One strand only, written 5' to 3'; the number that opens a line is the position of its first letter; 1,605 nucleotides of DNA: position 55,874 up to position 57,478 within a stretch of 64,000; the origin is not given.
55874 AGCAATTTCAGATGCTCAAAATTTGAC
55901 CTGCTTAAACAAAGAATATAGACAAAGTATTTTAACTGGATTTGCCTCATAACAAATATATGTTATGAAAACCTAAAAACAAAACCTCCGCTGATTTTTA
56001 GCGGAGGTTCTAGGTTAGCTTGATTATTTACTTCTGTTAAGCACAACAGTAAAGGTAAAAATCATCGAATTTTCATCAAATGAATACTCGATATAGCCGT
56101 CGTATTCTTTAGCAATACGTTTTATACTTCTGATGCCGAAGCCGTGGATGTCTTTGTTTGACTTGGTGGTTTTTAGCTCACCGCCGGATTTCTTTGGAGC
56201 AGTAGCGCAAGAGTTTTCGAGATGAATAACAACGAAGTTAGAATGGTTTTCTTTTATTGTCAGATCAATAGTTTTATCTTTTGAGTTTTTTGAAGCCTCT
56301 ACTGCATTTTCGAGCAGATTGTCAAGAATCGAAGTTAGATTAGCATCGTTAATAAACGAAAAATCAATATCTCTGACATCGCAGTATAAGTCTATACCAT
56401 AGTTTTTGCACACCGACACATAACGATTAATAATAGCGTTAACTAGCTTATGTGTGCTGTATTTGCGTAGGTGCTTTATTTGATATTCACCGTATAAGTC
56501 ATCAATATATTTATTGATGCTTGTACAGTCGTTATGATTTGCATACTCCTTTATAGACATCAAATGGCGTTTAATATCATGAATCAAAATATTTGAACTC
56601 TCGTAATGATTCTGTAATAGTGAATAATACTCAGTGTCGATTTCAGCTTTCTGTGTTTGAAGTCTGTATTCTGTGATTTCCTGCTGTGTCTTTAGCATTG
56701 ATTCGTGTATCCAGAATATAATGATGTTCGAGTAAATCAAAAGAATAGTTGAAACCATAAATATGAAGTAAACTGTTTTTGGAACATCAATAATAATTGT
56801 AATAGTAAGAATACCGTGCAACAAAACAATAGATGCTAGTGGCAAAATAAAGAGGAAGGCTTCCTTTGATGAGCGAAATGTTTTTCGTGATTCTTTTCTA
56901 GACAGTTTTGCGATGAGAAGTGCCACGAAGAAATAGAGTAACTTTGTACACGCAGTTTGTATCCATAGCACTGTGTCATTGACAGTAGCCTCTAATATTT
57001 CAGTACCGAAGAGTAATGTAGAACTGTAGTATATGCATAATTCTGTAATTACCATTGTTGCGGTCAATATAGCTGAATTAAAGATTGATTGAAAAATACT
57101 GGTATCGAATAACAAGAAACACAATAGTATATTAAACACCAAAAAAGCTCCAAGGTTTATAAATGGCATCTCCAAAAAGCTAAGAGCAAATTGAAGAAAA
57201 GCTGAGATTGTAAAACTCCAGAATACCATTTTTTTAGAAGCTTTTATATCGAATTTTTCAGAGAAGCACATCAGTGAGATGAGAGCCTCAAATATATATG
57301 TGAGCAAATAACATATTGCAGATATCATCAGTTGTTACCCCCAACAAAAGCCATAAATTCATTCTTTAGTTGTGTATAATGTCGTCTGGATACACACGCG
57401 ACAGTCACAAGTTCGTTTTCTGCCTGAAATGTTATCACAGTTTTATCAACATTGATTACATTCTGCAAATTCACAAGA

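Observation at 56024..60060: AgrC-like/LytTR module next to two dockerin-gene cassettes built from the same promoter and terminator modules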

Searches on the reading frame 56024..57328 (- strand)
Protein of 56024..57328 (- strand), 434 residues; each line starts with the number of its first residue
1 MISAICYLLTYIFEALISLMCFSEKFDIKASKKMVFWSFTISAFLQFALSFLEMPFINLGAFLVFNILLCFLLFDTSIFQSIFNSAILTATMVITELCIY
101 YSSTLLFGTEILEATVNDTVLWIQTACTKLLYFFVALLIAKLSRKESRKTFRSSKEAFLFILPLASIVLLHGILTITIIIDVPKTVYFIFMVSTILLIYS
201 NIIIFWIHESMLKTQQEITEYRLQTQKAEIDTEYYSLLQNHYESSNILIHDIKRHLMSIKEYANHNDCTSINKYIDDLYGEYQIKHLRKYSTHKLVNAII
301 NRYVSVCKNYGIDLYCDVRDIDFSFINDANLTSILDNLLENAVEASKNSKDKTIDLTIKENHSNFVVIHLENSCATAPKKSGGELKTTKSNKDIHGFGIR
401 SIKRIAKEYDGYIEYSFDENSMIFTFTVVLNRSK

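Call 8: search_protein_families(library=pfam, proteins=[window:56024-57328:-], max_evalue=0.01)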
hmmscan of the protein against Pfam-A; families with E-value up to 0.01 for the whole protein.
window:56024-57328:- (434 aa): 2 families
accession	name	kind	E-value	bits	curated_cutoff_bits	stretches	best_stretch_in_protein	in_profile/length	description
PF14501.12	HATPase_c_5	-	1.8e-21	76.4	22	1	326-429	1-100/102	GHKL domain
PF02518.31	HATPase_c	-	1.7e-06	28.9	26.4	1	330-428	5-107/111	Histidine kinase-, DNA gyrase B-, and HSP90-like ATPase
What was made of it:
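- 56024..57328 (-): AgrC/VirS-like sensor histidine kinase, 434 aa: about 7 membrane helices (residues 1-207), an H-box HDIKRH, and a GHKL ATPase domain. Pfam HATPase_c_5, 76 bits (call 8).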

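Call 65: search_solved_structures(query=window:56024-57328:-, max_evalue=0.01)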
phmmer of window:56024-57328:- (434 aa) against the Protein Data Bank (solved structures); distinct sequences matched with E-value up to 0.01: 2.
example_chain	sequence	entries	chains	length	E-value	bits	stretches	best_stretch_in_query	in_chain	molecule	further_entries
6e52_A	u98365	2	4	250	0.0043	19.7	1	215-427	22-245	Staphylococcus aureus AgrC histidine kinase module fused to Saccharomyces cerevisiae GCN4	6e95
4bxi_A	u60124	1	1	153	0.0092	18.6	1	304-427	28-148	ACCESSORY GENE REGULATOR PROTEIN C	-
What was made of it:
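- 56024..57328 (-): The only PDB hits are the S. aureus AgrC kinase module, E 0.004-0.009 (call 65).
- On AgrC/VirS-type (HPK10) histidine kinases: The only PDB hits are AgrC, and they are weak (E 0.004) (call 65).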

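Call 66: search_protein_families(library=ncbifam, proteins=[window:56024-57328:-], max_evalue=0.01)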
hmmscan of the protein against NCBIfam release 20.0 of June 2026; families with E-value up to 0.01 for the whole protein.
window:56024-57328:- (434 aa): 5 families
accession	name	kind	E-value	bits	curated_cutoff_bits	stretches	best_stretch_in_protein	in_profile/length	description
NF008298.1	PRK11086.1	subfamily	0.00032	19.2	520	1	329-428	422-521/529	DcuS/MalK family sensor histidine kinase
NF033092.0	HK_WalK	equivalog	0.0006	18.5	725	1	289-372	446-527/594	cell wall metabolism sensor histidine kinase WalK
TIGR03785.1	marine_sort_HK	equivalog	0.0051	15.1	612.2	1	289-384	557-648/703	proteobacterial dedicated sortase system histidine kinase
NF008312.0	PRK11100.1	equivalog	0.0059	15.5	356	0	283-379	322-415/477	two-component system sensor histidine kinase CreC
NF011627.0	PRK15053.1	equivalog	0.0088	14.7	656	0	284-414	383-522/552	sensor histidine kinase DpiB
